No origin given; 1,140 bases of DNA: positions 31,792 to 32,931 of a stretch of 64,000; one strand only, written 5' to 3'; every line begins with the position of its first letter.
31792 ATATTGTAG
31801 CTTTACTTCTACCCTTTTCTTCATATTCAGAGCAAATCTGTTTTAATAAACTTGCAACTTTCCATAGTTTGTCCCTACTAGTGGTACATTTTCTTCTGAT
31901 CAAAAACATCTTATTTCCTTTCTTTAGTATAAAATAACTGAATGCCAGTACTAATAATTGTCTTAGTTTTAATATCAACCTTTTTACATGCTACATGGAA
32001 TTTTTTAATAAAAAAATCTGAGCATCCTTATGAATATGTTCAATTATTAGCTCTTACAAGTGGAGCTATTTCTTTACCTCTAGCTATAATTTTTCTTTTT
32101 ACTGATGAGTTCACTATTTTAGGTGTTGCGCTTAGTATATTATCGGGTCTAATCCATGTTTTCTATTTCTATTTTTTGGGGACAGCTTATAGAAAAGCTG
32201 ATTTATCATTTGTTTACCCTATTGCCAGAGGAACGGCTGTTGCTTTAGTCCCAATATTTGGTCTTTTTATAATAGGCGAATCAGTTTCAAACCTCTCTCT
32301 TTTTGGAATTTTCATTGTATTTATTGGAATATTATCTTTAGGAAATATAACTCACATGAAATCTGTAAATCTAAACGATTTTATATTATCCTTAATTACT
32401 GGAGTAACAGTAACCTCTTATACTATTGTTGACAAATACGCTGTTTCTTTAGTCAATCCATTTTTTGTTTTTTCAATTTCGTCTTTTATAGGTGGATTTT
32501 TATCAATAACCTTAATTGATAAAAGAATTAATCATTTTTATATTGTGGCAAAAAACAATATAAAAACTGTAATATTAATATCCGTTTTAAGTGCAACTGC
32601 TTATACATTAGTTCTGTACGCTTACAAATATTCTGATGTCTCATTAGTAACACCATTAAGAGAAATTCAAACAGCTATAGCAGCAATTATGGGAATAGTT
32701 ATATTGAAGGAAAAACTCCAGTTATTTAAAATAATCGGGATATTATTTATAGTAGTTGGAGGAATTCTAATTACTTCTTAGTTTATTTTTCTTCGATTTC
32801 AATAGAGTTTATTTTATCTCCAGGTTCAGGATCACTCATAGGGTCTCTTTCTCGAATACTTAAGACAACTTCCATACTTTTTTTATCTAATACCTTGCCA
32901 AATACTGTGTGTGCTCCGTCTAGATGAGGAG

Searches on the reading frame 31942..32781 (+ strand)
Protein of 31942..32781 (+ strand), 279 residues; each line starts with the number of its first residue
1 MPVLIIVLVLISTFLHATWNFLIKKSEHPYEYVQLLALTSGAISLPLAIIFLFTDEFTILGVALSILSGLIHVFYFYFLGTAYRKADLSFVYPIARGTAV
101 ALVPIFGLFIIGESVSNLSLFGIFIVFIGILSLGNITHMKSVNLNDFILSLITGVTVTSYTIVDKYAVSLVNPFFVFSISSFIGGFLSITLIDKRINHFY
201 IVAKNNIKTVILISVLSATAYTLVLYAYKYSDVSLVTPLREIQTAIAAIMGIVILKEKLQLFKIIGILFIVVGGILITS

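Call 19: search_protein_families(library=pfam, max_evalue=0.00001, proteins=[window:31942-32781:+])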
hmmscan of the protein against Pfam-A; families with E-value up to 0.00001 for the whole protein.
window:31942-32781:+ (279 aa): 2 families
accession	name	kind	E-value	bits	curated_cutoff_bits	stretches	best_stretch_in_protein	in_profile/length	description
PF00892.27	EamA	-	7.1e-23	81.8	28.2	2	148-278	5-134/135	EamA-like transporter family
PF05653.20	Mg_trans_NIPA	-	4.3e-07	29.8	26.2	1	226-277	68-119/295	Magnesium transporter NIPA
